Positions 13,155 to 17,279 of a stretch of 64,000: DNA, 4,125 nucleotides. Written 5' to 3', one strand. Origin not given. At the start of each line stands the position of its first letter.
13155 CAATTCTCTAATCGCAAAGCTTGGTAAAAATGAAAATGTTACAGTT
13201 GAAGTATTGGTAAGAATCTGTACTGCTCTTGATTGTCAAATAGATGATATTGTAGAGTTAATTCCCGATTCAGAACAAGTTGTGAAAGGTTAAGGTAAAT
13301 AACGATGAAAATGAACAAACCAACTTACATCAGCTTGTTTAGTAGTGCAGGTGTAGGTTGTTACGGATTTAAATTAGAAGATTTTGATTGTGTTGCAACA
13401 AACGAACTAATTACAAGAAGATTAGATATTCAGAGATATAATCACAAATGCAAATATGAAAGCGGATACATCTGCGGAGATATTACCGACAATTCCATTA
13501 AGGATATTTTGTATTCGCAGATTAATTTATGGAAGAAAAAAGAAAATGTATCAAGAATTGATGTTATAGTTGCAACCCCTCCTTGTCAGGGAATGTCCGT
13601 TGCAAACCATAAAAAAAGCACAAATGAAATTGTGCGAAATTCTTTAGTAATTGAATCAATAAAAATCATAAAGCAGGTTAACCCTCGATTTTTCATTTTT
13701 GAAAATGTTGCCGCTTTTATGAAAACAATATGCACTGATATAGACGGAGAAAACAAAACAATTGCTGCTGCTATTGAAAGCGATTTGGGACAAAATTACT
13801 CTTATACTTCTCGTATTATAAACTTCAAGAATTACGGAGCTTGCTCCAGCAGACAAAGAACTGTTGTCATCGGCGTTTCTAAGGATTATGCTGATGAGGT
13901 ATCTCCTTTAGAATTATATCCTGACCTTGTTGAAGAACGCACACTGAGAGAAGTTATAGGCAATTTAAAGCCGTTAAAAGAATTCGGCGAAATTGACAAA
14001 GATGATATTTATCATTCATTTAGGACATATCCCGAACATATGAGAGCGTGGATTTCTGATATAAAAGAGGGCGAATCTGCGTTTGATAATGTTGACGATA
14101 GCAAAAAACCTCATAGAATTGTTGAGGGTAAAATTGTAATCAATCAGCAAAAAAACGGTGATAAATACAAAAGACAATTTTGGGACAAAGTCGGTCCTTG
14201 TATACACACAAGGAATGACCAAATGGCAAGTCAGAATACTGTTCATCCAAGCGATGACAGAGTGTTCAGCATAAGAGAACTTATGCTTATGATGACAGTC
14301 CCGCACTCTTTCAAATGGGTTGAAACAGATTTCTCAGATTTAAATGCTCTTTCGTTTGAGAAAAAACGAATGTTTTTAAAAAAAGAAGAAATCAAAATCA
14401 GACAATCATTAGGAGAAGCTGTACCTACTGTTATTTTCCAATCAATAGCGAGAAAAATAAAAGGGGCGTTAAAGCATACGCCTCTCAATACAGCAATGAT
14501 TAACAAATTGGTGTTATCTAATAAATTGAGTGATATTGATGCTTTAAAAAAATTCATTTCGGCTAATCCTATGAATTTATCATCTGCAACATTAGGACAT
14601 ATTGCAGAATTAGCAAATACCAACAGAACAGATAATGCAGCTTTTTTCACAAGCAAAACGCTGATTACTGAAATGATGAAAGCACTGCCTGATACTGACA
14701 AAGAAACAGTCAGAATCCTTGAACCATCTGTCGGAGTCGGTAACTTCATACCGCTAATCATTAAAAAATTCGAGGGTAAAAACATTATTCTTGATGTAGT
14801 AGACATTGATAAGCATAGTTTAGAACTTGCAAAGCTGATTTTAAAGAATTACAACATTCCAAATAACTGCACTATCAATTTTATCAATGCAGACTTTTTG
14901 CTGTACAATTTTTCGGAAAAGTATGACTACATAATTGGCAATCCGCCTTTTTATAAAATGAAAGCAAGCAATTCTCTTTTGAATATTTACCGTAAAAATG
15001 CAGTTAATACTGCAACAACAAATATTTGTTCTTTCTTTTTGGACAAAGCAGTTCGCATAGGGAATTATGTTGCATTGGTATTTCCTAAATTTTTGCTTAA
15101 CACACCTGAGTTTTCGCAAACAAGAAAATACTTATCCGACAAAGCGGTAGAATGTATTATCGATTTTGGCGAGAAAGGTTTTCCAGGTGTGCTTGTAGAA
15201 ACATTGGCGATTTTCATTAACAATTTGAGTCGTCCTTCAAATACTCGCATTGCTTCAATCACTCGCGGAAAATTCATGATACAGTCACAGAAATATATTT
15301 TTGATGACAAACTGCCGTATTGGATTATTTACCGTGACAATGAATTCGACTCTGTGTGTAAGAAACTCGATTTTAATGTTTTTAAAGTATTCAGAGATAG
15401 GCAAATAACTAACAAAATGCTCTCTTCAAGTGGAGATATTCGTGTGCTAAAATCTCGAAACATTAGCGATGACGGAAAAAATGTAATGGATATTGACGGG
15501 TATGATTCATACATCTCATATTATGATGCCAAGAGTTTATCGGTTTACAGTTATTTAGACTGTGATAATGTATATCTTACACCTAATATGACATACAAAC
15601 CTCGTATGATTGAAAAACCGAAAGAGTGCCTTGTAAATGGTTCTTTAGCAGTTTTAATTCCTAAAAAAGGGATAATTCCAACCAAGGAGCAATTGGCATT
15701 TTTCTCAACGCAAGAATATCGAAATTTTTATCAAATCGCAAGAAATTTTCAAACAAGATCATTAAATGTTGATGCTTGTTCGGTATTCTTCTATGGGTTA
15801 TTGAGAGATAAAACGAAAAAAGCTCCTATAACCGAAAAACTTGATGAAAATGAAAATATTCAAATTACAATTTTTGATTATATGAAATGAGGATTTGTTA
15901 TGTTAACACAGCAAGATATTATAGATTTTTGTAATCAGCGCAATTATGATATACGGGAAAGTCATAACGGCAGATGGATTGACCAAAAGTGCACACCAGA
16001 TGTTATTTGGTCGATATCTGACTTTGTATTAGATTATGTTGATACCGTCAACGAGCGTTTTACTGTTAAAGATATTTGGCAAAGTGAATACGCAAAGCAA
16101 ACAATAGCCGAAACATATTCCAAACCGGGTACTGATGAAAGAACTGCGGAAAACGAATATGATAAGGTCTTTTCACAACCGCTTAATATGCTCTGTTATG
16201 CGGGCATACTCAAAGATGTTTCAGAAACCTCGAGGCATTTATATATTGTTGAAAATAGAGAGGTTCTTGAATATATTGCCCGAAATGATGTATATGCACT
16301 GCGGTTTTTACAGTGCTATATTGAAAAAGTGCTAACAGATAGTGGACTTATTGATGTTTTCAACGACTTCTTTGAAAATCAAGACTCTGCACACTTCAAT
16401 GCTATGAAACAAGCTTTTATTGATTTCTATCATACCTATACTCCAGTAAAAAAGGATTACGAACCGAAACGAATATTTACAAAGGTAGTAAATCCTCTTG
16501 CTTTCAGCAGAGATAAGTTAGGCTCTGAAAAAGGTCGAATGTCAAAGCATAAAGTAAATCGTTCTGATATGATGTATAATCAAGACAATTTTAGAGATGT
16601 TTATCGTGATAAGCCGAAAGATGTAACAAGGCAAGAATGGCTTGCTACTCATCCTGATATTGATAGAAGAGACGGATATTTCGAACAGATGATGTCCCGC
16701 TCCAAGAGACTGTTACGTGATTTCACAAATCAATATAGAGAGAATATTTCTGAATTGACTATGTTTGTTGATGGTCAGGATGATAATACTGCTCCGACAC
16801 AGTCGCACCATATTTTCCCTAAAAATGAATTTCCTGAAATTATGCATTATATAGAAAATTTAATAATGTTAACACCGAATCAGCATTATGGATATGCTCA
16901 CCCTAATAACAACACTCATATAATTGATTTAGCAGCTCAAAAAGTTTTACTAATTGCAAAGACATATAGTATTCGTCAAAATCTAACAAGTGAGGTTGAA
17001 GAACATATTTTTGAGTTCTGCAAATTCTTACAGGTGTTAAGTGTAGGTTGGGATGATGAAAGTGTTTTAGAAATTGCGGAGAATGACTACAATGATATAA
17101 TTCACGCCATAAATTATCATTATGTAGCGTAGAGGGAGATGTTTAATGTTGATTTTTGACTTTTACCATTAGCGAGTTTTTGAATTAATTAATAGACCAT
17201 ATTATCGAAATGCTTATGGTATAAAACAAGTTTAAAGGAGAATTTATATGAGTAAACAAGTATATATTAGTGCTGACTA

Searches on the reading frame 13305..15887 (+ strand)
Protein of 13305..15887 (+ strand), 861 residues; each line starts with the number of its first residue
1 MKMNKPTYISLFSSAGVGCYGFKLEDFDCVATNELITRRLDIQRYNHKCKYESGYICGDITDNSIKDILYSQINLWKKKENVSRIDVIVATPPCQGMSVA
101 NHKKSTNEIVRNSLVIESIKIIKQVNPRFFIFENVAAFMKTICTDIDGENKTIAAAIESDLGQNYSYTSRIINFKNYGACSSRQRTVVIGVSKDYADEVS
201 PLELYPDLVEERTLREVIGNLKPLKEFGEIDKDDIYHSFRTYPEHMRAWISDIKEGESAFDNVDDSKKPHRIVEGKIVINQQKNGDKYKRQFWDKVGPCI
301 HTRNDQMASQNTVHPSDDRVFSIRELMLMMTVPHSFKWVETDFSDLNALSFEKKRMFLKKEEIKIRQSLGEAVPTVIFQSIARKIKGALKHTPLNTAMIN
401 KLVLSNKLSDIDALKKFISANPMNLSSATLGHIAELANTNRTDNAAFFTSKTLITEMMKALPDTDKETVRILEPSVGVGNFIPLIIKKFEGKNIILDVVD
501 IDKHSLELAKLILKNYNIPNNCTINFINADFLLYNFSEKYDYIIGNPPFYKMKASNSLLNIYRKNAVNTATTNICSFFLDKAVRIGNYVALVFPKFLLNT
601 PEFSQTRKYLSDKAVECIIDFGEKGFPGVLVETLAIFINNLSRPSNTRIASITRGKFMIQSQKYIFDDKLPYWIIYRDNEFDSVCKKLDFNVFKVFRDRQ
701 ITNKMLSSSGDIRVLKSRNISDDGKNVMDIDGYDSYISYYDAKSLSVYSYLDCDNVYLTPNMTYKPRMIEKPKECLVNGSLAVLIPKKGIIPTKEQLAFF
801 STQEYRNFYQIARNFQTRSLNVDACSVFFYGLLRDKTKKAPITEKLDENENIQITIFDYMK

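Call 10: search_protein_families(library=pfam, proteins=[window:13305-15887:+], max_evalue=0.001)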
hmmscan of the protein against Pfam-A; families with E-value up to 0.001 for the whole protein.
window:13305-15887:+ (861 aa): 3 families
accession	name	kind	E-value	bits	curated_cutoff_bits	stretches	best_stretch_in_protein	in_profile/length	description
PF00145.23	DNA_methylase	-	4.2e-35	122.2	22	1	8-385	3-322/324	C-5 cytosine-specific DNA methylase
PF07669.17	Eco57I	-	1.3e-11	45.3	25.3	1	517-624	56-169/171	Eco57I restriction-modification methylase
PF05175.20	MTS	-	2.5e-07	30.9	23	1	461-556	27-115/170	Methyltransferase small domain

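Call 68: search_protein_families(library=padloc, proteins=[window:13305-15887:+], max_evalue=0.00001)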
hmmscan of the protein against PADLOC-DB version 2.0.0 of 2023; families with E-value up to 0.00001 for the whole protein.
window:13305-15887:+ (861 aa): 56 families (the best 25 are shown)
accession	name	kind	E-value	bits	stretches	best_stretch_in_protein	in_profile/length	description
PDLC03277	MTase_II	-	6.3e-277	919.1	1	7-835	8-821/823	Type II methyltransferase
PDLC03370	MTase_II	-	7.4e-160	530.2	1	5-389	4-383/387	Type II methyltransferase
PDLC03382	MTase_II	-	1.1e-120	401.8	1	402-833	10-443/445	Type II methyltransferase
PDLC03378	MTase_II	-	4.2e-50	169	1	5-391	2-332/344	Type II methyltransferase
PDLC03384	MTase_II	-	1.1e-41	140.9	1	5-336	3-344/377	Type II methyltransferase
PDLC03234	MTase_II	-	7.2e-40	135.4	1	5-393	4-370/375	Type II methyltransferase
PDLC00033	DruM2|DruM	-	6e-35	119.2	1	7-342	23-337/368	DNA cytosine methylase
PDLC03326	MTase_II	-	2.2e-33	114.1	1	3-342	2-349/412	Type II methyltransferase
PDLC03272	MTase_II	-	2.3e-31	107.3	1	2-391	71-392/407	Type II methyltransferase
PDLC03237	MTase_II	-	3e-30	102.9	1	6-209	794-986/1036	Type II methyltransferase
PDLC00030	DruM2|DruM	-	1.1e-25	88.6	1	1-398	1-373/380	DNA cytosine methylase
PDLC03355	MTase_II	-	3e-25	87.1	1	3-340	2-337/377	Type II methyltransferase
PDLC02650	DrmMII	-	5.3e-25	86.2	1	2-152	5-152/435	DrmMII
PDLC02649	DrmMII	-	1.9e-21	74.6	1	36-226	68-252/422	DrmMII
PDLC00026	DruM2|DruM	-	4.1e-21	73.9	1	3-339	2-288/336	DNA cytosine methylase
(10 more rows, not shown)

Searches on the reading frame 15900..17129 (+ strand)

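Call 10: search_protein_families(library=pfam, proteins=[window:15900-17129:+], max_evalue=0.001)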
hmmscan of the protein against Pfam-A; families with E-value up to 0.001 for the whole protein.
window:15900-17129:+ (410 aa): 0 families

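Call 68: search_protein_families(library=padloc, proteins=[window:15900-17129:+], max_evalue=0.00001)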
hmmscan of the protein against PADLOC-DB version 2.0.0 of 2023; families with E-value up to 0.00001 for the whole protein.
window:15900-17129:+ (410 aa): 1 family
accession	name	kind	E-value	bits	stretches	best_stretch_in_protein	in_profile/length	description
PDLC03488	REase_II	-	1.1e-116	388.3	1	4-409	3-403/430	Type II restriction enzyme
